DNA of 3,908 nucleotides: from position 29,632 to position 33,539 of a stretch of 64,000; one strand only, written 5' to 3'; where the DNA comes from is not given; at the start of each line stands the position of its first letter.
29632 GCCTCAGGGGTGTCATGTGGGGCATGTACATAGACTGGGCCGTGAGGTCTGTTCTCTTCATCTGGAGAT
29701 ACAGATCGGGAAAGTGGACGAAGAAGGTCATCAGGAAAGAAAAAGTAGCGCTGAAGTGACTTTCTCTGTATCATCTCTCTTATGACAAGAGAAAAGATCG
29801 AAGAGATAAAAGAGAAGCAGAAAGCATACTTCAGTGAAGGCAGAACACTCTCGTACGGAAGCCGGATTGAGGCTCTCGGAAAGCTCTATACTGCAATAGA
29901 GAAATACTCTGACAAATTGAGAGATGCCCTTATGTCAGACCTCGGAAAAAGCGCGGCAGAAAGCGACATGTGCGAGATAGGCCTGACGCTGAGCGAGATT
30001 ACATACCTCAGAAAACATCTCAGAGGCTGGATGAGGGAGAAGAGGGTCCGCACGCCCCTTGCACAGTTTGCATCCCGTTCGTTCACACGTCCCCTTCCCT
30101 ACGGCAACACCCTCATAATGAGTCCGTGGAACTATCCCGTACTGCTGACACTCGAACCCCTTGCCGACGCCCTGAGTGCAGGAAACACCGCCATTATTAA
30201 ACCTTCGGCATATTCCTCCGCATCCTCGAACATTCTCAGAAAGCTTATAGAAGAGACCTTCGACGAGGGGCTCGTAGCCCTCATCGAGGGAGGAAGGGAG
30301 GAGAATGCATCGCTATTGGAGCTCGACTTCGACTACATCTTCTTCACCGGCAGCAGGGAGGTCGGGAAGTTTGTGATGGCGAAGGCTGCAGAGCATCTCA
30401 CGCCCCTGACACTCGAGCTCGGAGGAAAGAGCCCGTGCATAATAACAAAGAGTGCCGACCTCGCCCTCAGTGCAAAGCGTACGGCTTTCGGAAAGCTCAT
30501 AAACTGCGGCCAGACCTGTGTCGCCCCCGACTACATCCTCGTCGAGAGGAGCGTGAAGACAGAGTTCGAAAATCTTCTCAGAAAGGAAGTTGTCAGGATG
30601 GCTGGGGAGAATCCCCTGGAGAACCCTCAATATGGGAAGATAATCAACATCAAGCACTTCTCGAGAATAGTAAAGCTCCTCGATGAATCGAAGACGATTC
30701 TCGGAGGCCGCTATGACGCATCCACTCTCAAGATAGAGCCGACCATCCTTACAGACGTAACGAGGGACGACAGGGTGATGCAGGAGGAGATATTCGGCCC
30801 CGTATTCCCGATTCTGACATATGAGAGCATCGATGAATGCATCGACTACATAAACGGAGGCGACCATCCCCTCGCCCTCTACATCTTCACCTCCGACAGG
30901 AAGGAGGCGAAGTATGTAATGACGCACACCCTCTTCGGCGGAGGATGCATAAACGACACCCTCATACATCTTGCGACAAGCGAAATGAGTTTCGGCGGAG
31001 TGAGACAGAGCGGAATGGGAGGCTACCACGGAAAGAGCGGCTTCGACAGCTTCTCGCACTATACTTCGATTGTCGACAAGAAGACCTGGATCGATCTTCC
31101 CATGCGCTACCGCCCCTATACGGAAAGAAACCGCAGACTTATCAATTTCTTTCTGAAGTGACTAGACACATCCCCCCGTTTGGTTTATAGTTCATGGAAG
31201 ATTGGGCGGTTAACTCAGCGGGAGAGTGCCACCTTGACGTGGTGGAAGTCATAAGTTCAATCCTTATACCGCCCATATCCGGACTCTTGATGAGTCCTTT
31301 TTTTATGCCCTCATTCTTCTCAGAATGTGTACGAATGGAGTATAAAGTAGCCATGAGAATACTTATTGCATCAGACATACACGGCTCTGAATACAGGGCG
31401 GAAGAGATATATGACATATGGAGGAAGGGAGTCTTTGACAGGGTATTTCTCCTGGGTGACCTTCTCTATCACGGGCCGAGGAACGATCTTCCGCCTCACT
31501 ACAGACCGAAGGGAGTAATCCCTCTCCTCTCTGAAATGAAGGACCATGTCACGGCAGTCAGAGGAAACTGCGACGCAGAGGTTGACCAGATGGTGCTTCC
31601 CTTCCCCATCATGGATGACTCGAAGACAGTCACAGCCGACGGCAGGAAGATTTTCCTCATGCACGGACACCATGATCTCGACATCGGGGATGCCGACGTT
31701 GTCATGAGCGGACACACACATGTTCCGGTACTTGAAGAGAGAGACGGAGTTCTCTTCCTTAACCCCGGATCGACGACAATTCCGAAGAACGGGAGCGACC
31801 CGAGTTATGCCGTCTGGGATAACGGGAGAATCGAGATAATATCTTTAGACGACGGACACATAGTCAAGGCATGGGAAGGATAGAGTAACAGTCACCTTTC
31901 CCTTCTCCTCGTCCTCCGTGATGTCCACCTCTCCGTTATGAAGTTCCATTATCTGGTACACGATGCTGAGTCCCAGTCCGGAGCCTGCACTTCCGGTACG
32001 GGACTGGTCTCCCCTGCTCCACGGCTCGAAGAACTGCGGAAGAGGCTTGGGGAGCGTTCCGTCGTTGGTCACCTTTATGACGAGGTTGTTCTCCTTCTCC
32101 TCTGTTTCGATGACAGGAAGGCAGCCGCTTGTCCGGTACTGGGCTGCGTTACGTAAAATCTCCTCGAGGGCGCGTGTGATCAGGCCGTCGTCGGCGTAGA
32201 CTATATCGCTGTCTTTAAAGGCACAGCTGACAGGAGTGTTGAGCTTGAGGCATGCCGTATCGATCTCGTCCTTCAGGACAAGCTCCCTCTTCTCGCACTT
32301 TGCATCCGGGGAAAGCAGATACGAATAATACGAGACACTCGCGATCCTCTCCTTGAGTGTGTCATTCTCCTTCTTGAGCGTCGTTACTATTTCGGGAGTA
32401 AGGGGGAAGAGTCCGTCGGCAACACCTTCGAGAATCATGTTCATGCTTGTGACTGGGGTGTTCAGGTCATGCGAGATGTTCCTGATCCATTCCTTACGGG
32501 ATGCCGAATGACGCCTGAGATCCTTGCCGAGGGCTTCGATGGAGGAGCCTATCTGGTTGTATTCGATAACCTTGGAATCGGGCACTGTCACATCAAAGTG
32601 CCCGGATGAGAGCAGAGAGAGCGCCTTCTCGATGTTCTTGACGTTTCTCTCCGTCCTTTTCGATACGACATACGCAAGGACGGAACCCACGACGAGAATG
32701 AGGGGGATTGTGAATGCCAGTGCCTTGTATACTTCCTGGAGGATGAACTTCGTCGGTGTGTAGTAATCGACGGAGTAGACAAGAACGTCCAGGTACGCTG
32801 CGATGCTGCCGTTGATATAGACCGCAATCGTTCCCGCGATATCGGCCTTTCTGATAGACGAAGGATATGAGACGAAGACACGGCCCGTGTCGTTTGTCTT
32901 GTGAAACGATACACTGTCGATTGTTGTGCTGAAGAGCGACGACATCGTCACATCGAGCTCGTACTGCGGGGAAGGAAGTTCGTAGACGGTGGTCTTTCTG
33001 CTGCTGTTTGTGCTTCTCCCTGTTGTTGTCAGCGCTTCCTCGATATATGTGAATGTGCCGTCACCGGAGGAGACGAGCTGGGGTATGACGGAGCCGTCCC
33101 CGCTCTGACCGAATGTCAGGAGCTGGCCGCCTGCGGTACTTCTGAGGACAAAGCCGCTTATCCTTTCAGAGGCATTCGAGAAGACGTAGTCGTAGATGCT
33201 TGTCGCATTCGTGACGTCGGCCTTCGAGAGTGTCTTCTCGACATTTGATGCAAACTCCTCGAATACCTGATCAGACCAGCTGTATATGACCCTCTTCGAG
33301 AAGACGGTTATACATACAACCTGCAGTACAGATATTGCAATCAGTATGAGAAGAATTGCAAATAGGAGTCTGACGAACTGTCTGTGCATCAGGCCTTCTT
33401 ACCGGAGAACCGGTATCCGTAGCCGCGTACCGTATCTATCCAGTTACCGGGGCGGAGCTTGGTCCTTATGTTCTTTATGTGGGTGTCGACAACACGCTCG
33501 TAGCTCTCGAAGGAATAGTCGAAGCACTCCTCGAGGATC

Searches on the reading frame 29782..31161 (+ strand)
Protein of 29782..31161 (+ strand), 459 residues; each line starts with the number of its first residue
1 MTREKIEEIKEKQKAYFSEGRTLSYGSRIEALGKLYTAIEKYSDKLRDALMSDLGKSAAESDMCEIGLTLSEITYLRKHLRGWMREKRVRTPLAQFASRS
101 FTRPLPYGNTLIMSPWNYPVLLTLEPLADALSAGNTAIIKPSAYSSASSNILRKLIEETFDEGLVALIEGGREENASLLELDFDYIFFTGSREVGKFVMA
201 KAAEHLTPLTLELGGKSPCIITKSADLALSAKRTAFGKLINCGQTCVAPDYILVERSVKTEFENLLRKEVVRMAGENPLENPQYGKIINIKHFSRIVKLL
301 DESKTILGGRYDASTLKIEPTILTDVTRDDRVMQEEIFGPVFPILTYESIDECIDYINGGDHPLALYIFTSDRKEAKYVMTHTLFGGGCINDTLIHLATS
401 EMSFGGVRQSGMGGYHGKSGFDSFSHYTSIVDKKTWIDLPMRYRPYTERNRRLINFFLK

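Call 45: search_protein_families(library=pfam, proteins=[window:29782-31161:+], max_evalue=0.00001)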
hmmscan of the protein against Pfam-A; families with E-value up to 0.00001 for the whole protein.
window:29782-31161:+ (459 aa): 1 family
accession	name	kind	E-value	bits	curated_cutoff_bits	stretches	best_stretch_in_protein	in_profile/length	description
PF00171.27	Aldedh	-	1.6e-89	301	23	1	2-429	27-460/461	Aldehyde dehydrogenase family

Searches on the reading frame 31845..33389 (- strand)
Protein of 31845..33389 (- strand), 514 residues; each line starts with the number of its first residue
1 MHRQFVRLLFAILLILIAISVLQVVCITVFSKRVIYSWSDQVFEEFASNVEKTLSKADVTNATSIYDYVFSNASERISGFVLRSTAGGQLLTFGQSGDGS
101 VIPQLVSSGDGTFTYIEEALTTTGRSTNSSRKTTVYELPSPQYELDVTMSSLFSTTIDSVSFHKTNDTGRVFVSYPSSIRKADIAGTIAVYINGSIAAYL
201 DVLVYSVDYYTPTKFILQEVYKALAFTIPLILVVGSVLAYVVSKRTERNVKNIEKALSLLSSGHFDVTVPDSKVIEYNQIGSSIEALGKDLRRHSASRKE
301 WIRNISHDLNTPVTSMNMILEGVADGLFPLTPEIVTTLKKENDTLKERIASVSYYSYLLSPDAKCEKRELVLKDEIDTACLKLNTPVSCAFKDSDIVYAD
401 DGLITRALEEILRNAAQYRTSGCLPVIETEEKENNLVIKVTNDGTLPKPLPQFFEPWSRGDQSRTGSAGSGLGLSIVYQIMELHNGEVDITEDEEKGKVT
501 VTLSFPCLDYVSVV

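Call 45: search_protein_families(library=pfam, proteins=[window:31845-33389:-], max_evalue=0.00001)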
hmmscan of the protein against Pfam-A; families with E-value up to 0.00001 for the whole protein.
window:31845-33389:- (514 aa): 2 families
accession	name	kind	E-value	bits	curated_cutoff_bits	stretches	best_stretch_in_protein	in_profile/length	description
PF02518.31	HATPase_c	-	2.2e-16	60.7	26.4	1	402-506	4-108/111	Histidine kinase-, DNA gyrase B-, and HSP90-like ATPase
PF00512.31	HisKA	-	3.2e-06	27.5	26.9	1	298-353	2-58/66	His Kinase A (phospho-acceptor) domain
